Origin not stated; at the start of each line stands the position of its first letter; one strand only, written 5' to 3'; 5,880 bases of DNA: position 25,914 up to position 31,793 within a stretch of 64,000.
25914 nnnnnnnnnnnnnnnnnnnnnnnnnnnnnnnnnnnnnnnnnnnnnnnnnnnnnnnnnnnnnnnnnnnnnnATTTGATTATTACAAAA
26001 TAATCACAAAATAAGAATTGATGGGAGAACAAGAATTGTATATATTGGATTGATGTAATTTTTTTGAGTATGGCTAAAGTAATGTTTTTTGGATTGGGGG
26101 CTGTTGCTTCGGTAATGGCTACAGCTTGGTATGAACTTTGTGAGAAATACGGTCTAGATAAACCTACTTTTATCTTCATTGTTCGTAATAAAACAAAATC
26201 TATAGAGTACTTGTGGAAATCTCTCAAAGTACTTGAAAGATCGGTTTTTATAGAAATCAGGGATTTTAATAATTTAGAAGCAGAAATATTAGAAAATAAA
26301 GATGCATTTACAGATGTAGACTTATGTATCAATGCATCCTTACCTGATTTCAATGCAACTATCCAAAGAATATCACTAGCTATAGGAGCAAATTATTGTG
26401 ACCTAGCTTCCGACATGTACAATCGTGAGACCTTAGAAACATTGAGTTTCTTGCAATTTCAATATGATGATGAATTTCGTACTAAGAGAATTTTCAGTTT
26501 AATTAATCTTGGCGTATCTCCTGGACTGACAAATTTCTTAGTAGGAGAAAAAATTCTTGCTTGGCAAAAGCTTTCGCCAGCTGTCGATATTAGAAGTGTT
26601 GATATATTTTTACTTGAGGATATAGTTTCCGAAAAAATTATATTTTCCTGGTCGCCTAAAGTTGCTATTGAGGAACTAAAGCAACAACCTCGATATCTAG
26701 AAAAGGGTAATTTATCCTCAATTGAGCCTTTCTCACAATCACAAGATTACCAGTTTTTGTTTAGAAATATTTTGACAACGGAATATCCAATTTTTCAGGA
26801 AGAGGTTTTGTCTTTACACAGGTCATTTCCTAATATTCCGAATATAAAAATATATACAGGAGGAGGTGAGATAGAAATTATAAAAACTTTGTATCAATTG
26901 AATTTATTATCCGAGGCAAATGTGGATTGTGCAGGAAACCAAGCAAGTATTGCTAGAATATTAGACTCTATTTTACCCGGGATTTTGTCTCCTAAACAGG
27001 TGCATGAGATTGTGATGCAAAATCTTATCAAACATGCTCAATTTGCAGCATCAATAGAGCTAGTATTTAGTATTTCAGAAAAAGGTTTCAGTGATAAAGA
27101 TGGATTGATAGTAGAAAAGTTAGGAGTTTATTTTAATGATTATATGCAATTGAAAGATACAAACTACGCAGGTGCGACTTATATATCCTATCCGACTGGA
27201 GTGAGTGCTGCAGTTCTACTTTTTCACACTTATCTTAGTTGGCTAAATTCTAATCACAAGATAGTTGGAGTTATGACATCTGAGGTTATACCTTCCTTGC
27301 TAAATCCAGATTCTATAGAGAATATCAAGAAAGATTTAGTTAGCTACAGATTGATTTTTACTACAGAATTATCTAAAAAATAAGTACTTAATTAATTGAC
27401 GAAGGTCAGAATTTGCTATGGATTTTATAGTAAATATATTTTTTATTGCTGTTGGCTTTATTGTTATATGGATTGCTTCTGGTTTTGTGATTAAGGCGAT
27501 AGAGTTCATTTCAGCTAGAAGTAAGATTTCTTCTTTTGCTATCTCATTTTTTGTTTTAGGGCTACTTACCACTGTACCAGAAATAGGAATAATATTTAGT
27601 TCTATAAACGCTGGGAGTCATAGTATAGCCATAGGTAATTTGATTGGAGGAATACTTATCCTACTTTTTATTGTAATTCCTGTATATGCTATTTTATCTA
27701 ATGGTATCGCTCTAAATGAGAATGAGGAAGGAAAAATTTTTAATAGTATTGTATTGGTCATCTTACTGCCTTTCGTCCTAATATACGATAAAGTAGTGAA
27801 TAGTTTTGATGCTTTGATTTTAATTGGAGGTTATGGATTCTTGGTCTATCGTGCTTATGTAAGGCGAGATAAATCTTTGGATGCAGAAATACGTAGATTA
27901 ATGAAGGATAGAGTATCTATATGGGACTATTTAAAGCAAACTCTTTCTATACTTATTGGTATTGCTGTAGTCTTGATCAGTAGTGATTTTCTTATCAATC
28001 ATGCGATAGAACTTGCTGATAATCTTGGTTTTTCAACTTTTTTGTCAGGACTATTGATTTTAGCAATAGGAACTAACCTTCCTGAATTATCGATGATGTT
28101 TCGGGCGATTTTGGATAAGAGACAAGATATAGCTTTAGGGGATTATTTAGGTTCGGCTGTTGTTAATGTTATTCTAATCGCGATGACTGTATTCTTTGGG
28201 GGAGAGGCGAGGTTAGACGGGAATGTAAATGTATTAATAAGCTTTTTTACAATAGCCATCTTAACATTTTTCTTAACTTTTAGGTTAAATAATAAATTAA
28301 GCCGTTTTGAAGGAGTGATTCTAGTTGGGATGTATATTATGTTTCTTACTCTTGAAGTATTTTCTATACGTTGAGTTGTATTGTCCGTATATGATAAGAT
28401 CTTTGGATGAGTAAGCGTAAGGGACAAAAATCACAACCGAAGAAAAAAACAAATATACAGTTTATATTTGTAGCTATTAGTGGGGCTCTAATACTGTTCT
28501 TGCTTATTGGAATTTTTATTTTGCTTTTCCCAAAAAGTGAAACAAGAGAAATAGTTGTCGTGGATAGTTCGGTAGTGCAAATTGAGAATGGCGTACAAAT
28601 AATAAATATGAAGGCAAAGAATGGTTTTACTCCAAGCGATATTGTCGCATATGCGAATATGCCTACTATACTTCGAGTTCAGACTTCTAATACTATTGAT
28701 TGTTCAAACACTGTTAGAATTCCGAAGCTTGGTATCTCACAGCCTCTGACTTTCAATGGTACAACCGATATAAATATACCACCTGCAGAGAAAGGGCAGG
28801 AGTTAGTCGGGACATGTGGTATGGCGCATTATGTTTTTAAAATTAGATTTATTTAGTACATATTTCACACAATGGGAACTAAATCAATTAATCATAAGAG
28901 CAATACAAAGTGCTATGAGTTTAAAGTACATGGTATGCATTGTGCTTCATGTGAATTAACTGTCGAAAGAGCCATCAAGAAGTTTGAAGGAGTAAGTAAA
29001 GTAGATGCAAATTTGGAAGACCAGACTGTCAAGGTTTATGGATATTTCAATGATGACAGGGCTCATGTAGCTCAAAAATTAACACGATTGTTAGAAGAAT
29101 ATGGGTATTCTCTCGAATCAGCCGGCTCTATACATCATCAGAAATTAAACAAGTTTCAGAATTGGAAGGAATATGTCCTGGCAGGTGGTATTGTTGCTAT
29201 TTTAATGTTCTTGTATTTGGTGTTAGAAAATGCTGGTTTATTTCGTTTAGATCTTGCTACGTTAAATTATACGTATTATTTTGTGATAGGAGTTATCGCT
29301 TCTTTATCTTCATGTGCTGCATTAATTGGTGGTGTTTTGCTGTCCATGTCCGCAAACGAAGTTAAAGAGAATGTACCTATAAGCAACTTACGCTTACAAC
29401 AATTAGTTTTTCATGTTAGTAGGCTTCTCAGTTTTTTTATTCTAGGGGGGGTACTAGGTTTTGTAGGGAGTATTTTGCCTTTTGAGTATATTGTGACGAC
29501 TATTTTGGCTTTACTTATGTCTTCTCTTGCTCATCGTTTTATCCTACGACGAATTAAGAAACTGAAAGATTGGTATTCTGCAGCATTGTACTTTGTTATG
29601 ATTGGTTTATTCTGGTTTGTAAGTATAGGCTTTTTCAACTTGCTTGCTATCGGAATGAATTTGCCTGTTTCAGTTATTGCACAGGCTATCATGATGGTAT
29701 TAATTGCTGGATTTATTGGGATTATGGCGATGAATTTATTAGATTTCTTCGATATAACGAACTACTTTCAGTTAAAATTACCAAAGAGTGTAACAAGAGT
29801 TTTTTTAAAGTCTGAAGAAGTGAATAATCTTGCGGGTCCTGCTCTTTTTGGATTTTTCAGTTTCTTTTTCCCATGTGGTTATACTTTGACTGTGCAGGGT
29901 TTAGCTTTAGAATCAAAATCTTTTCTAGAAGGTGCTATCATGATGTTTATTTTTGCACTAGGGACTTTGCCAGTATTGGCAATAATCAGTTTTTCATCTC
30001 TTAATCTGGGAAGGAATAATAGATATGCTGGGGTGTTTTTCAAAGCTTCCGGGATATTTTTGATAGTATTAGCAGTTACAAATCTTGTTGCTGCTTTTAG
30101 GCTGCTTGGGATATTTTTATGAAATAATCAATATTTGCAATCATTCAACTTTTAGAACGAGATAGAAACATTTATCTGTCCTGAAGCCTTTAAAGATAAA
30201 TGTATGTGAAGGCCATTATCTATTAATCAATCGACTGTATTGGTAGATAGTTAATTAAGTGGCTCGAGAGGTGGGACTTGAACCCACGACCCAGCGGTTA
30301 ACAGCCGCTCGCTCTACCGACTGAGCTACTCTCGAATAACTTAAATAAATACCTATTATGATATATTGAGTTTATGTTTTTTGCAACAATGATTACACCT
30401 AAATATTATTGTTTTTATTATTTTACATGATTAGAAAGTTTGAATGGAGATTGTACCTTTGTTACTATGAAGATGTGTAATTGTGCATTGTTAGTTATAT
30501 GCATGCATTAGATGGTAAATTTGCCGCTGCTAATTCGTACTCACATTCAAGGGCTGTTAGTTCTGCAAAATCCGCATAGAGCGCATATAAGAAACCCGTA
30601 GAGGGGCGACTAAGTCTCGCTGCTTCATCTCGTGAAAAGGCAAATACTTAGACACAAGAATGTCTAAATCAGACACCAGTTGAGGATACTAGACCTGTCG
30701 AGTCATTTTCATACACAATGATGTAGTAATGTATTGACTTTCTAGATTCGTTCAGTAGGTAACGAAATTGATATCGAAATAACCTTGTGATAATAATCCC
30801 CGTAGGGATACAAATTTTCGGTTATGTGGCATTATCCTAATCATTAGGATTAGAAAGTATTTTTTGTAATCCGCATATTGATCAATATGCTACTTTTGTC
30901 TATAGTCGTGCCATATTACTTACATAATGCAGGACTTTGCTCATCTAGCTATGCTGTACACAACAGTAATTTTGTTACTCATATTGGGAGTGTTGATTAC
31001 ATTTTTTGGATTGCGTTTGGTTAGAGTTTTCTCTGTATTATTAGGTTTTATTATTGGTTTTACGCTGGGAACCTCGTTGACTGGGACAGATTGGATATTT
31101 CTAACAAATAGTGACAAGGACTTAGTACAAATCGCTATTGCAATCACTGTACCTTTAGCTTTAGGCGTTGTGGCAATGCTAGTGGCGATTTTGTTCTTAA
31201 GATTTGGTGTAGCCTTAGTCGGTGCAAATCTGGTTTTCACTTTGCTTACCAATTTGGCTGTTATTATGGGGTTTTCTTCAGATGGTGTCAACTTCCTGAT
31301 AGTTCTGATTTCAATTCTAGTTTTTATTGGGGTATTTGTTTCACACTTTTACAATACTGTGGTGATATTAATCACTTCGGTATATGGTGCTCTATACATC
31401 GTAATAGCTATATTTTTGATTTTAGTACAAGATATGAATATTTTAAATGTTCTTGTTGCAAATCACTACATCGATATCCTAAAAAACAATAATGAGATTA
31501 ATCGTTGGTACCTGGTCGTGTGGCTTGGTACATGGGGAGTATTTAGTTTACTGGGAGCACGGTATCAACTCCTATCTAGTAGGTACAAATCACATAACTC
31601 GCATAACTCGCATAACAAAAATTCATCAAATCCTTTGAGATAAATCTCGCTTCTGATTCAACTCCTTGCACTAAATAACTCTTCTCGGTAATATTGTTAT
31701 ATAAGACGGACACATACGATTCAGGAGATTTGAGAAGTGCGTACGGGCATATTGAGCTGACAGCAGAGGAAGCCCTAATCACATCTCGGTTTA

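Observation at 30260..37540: tRNA-bracketed accessory islet encoding two paralogous Cys-rich Thr/Pro-linker surface proteins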

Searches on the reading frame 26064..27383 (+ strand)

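Call 41: search_protein_families(library=pfam, proteins=[window:26064-27383:+], max_evalue=0.001)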
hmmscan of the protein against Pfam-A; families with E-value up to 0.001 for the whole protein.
window:26064-27383:+ (439 aa): 1 family
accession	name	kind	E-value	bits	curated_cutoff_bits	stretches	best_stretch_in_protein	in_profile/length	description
PF16653.10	Sacchrp_dh_C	-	3.6e-07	31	31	1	150-385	1-231/265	Saccharopine dehydrogenase C-terminal domain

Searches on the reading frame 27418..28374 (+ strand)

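Call 41: search_protein_families(library=pfam, proteins=[window:27418-28374:+], max_evalue=0.001)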
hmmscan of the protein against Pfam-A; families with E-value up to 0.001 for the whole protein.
window:27418-28374:+ (318 aa): 1 family
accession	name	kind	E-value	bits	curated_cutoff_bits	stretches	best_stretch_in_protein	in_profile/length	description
PF01699.29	Na_Ca_ex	-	5.2e-36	124.3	24.9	2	175-312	3-148/151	Sodium/calcium exchanger protein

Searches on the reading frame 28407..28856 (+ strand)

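Call 4: search_protein_families(library=pfam, proteins=[window:28407-28856:+], max_evalue=0.1)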
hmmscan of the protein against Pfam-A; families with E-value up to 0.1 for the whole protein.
window:28407-28856:+ (149 aa): 2 families
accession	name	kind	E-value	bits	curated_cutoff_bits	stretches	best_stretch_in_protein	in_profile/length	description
PF13473.12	Cupredoxin_1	-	2.4e-05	24.7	27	1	46-131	16-87/104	Cupredoxin-like domain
PF15029.11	TMEM174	-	0.069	13.2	27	0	109-137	116-145/233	Transmembrane protein 174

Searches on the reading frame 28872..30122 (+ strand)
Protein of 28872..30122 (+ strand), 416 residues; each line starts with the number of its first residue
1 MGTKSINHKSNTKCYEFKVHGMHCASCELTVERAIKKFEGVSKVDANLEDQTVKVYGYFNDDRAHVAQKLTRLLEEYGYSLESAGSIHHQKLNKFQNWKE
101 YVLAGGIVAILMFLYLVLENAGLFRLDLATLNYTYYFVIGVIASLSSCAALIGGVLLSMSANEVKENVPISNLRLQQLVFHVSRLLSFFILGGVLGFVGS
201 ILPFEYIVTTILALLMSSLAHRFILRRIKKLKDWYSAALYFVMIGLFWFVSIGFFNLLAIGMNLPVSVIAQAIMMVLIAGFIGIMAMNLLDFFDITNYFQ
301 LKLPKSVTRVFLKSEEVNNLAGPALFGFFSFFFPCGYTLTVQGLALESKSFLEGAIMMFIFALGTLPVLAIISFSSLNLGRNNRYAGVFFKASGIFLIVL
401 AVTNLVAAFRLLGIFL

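Call 4: search_protein_families(library=pfam, proteins=[window:28872-30122:+], max_evalue=0.1)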
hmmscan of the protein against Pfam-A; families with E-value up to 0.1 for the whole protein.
window:28872-30122:+ (416 aa): 2 families
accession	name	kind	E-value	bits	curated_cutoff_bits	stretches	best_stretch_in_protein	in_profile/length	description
PF13386.12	DsbD_2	-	6.1e-22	78.9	24.9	2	264-402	66-198/199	Cytochrome C biogenesis protein transmembrane region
PF00403.32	HMA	-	3.5e-14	53.4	24.8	1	17-79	2-61/62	Heavy-metal-associated domain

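Call 23: find_encoding_contigs(protein=window:28872-30122:+, flank=10000, max_places=6)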
Protein window:28872-30122:+ (416 aa): 1 contig read that carries it; 1 place shown.
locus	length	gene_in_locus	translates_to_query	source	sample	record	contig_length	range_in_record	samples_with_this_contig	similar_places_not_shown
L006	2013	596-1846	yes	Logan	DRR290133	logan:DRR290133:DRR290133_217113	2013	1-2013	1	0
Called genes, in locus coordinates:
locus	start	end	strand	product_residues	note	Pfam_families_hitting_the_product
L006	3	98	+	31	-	?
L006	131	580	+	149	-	PF13473:Cupredoxin_1 (faint)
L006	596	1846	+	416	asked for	PF00403:HMA, PF13386:DsbD_2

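Call 24: find_related_loci(query=window:28872-30122:+, collection=genome_contigs, flank=10000)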
Query window:28872-30122:+ (416 aa) in genome_contigs; peptide patterns used: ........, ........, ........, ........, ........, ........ (x = any residue, [..] = any of these).
49 stretches matched a pattern, but none encodes a relative of the query by tblastn (E <= 1e-3).

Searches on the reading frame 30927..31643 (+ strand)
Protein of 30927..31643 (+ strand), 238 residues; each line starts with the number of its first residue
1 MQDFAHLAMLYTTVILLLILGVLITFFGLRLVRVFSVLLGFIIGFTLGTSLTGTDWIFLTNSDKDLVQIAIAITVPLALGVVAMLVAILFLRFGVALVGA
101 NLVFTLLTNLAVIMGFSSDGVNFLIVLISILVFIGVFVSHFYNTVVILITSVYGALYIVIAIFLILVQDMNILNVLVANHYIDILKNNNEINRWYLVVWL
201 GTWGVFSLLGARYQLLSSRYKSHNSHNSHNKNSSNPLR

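Call 4: search_protein_families(library=pfam, proteins=[window:30927-31643:+], max_evalue=0.1)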
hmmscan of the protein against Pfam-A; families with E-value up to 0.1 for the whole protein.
window:30927-31643:+ (238 aa): 1 family
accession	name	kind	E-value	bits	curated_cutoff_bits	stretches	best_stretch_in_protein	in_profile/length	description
PF13886.12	TM7S3_TM198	-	1.2e-07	32.1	29.2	1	15-214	2-198/199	TM7S3/TM198-like domain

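Call 5: search_protein_families(library=ncbifam, proteins=[window:30927-31643:+], max_evalue=0.1)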
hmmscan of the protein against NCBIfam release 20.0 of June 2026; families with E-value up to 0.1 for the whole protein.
window:30927-31643:+ (238 aa): 0 families
